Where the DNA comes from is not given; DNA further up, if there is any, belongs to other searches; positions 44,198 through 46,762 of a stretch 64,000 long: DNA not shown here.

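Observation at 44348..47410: Divergent glycyl-radical enzyme + activase embedded in the glycan locus: candidate new GRE chemistry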

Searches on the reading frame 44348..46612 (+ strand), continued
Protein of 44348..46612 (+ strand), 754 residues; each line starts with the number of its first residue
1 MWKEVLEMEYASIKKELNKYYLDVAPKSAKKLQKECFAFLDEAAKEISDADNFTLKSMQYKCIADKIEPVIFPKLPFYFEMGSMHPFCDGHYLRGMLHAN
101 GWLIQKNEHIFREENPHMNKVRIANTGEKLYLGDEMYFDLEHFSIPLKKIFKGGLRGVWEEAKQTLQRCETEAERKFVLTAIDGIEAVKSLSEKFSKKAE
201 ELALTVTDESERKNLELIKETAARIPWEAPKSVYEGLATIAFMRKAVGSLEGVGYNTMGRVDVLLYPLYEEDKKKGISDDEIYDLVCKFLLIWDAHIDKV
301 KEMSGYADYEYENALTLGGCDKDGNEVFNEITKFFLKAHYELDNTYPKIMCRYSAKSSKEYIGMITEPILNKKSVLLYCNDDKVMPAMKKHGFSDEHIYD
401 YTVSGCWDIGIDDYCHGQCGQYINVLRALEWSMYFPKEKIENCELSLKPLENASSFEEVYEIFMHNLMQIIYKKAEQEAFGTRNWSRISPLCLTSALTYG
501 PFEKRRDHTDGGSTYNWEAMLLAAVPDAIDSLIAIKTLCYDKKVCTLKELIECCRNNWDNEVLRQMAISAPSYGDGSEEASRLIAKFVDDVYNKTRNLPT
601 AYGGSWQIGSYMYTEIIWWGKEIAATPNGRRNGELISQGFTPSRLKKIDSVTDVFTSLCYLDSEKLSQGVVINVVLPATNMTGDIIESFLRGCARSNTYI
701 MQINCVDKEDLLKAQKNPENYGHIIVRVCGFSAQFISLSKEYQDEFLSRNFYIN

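Call 50: search_solved_structures(query=window:44348-46612:+, show_alignments=5, max_evalue=1e-49)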
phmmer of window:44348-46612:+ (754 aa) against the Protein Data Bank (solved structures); distinct sequences matched with E-value up to 1e-49: 6.
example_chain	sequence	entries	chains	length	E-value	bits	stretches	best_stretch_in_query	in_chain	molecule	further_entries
1r8w_A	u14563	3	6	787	2.1e-61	211.6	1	130-752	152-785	glycerol dehydratase | B12-independent glycerol dehydratase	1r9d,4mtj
2f3o_A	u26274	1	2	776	1.5e-56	195.5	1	139-749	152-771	pyruvate formate-lyase 2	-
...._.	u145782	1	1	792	3.7e-54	187.6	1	158-753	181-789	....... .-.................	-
6vxc_A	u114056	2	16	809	4.4e-51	177.4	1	185-750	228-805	Trans-4-hydroxy-L-proline dehydratase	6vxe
5ymr_B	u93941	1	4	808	3e-50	174.7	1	148-750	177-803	Formate acetyltransferase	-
5i2a_A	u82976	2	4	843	3.5e-50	174.4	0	133-559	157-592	Diol-dehydratase | Diol dehydratase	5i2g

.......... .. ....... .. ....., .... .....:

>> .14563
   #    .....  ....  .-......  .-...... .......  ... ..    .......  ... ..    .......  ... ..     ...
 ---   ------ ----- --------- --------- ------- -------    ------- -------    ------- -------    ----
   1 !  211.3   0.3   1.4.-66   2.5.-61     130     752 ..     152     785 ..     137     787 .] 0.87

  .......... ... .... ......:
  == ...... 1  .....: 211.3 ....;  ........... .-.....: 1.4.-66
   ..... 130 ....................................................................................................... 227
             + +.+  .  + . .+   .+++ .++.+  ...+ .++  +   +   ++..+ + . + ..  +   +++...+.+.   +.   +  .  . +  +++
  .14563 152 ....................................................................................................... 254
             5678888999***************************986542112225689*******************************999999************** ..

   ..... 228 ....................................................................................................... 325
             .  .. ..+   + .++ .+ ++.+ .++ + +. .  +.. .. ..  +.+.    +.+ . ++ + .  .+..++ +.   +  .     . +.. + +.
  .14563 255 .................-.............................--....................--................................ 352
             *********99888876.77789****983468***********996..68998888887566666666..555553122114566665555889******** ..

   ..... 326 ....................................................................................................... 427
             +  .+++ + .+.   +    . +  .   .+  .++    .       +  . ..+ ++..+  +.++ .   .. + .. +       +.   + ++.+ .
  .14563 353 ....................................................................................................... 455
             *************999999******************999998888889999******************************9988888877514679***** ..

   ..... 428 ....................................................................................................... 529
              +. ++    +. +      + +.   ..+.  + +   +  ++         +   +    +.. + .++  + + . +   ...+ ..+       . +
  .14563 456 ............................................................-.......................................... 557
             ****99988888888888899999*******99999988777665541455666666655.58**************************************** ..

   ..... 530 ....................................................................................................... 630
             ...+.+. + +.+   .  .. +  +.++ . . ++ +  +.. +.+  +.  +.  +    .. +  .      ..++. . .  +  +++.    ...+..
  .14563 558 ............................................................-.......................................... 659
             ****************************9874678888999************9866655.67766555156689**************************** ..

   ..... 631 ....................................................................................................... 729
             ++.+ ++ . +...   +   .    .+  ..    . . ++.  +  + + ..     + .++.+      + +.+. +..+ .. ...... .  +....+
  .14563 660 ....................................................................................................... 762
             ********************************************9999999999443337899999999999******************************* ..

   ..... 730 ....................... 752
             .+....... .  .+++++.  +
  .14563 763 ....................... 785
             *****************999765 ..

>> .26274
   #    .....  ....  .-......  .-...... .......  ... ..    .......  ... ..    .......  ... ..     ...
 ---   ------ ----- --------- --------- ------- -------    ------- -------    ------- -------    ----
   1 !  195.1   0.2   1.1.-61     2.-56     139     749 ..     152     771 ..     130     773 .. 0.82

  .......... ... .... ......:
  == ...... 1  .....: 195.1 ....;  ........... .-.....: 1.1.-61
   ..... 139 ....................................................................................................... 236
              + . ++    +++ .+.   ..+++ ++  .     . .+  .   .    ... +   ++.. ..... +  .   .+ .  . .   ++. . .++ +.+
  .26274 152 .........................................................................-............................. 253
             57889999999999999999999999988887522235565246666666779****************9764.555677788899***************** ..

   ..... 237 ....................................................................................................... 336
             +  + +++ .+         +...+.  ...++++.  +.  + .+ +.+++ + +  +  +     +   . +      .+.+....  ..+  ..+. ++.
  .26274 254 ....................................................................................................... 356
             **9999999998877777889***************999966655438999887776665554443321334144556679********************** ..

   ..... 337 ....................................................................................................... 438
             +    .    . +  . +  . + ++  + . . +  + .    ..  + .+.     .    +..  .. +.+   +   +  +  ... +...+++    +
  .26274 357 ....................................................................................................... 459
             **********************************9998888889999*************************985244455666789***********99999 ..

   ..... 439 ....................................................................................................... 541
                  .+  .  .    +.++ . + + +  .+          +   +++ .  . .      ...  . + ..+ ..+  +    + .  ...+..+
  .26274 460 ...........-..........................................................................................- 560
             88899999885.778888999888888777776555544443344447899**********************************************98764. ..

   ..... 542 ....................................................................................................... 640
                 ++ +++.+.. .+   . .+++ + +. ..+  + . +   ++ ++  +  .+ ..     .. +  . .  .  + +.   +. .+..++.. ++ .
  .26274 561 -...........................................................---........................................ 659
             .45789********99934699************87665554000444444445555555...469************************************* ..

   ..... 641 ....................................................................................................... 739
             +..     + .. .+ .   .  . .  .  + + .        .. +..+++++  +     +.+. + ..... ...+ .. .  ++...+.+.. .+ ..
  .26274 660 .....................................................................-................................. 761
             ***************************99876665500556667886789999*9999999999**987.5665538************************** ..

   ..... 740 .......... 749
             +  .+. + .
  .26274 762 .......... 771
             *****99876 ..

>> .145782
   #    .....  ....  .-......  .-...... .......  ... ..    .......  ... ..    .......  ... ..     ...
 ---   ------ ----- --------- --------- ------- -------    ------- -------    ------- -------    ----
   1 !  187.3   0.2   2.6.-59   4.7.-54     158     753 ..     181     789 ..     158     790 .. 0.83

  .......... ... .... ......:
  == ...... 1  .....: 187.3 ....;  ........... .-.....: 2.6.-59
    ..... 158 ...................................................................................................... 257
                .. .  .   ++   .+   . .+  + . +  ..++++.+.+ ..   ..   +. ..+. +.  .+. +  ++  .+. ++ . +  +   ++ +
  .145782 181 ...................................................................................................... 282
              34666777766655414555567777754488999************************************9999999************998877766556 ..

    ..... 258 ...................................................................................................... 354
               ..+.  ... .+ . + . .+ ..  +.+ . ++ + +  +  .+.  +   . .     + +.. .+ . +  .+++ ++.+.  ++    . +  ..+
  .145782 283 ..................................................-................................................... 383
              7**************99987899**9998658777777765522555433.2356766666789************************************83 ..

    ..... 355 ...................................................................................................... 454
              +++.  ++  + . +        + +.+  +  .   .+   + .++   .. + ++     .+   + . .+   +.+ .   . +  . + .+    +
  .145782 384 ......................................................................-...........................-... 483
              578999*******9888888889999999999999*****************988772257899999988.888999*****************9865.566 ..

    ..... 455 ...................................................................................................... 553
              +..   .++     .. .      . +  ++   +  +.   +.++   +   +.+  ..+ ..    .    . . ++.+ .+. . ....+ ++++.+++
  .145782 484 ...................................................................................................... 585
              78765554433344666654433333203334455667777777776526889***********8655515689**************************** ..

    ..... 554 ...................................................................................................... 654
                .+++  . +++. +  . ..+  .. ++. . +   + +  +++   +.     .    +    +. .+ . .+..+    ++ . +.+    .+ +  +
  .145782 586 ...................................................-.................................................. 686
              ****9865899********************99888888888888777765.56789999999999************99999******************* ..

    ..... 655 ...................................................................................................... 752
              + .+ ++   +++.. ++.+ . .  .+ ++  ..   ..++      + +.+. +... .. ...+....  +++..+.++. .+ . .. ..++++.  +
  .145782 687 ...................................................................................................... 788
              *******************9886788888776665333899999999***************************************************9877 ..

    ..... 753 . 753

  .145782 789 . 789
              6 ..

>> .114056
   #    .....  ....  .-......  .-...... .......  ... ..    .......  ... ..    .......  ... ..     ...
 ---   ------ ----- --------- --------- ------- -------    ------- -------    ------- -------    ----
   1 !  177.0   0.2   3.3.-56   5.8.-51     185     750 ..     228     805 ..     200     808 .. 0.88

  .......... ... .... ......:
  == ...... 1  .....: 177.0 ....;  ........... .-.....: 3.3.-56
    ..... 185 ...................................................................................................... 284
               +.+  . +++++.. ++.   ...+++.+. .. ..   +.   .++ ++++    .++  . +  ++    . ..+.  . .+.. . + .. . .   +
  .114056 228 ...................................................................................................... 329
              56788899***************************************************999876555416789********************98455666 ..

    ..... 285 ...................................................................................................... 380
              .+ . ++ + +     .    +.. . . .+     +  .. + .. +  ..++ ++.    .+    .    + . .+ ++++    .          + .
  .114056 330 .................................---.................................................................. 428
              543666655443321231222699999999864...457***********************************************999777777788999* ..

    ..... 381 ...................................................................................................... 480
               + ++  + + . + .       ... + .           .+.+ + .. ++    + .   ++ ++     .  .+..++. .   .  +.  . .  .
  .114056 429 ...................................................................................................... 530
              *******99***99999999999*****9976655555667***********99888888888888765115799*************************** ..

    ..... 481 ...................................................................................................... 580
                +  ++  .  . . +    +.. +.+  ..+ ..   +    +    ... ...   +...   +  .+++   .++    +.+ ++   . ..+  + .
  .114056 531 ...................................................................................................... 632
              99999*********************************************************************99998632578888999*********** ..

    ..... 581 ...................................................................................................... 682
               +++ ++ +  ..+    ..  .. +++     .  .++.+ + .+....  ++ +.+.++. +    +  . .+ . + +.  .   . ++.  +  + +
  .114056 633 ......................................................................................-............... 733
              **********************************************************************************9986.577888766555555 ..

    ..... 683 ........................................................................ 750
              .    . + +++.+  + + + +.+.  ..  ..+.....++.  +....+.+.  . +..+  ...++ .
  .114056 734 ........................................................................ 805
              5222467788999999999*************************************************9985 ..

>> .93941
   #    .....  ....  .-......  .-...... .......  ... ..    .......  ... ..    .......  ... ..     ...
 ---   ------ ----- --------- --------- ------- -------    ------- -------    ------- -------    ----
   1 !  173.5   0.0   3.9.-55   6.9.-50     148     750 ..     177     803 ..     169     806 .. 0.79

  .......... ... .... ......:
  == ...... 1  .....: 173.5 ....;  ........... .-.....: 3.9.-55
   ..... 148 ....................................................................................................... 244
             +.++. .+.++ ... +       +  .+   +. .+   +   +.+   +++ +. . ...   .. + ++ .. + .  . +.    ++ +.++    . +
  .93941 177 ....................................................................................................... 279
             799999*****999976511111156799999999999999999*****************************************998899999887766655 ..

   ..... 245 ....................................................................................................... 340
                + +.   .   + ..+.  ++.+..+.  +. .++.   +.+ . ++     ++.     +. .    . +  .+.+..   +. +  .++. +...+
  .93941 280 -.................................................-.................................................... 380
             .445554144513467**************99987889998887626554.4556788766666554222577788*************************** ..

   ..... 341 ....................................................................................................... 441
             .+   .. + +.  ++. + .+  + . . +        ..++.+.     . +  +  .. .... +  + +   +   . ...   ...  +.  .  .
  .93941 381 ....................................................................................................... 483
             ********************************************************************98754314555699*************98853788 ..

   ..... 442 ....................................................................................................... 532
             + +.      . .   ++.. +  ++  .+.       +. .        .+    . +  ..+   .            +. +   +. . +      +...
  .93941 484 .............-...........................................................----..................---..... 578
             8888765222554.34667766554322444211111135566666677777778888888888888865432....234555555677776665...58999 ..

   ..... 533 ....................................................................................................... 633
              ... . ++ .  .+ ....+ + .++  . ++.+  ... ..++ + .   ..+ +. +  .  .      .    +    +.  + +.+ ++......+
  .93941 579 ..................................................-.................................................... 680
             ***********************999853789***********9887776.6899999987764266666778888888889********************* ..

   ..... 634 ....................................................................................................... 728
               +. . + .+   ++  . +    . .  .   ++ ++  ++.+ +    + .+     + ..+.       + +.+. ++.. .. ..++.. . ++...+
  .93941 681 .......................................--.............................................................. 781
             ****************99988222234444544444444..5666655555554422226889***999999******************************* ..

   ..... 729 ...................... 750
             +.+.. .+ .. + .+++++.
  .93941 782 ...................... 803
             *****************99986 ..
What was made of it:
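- The placement of E310, E312 and E615 in the pocket therefore rests on alignment to GD and HypD, and HMMER's own HypD alignment puts a 3-residue gap there (call 50).
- Tried and rejected: The N-terminal part of that alignment is unreliable, so I abandoned it (call 50).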

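Call 54: search_protein_families(library=pfam, alignment_id=A3, max_evalue=0.00001)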
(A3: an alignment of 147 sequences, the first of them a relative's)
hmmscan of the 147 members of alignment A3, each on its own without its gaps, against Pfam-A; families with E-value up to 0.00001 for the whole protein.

A. member 1, L039:12249-12611:+ (120 aa): 0 families

B. families by the number of members that match (of 147 scanned): 121 families (the first 25 are shown)
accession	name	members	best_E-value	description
PF00528.27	BPD_transp_1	8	1.2e-15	Binding-protein-dependent transport system inner membrane component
PF00106.31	adh_short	6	1.6e-47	short chain dehydrogenase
PF13561.12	adh_short_C2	6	1.4e-44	Enoyl-(Acyl carrier protein) reductase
PF00144.29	Beta-lactamase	4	6.3e-51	Beta-lactamase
PF00892.27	EamA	4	2.5e-41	EamA-like transporter family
PF00535.33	Glycos_transf_2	3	1.3e-46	Glycosyl transferase family 2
PF13472.12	Lipase_GDSL_2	3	3.4e-24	GDSL-like Lipase/Acylhydrolase family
PF00657.28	Lipase_GDSL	3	6.3e-15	GDSL-like Lipase/Acylhydrolase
PF00326.27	Peptidase_S9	3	7.2e-14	Prolyl oligopeptidase family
PF08659.16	KR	3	5e-12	KR domain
PF04321.23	RmlD_sub_bind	2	1.1e-92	RmlD substrate binding domain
PF00687.26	Ribosomal_L1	2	5.8e-73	Ribosomal protein L1p/L10e family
PF02397.22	Bac_transf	2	4.3e-60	Bacterial sugar transferase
PF11975.13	Glyco_hydro_4C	2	1.1e-54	Family 4 glycosyl hydrolase C-terminal domain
PF00294.29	PfkB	2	1.1e-54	pfkB family carbohydrate kinase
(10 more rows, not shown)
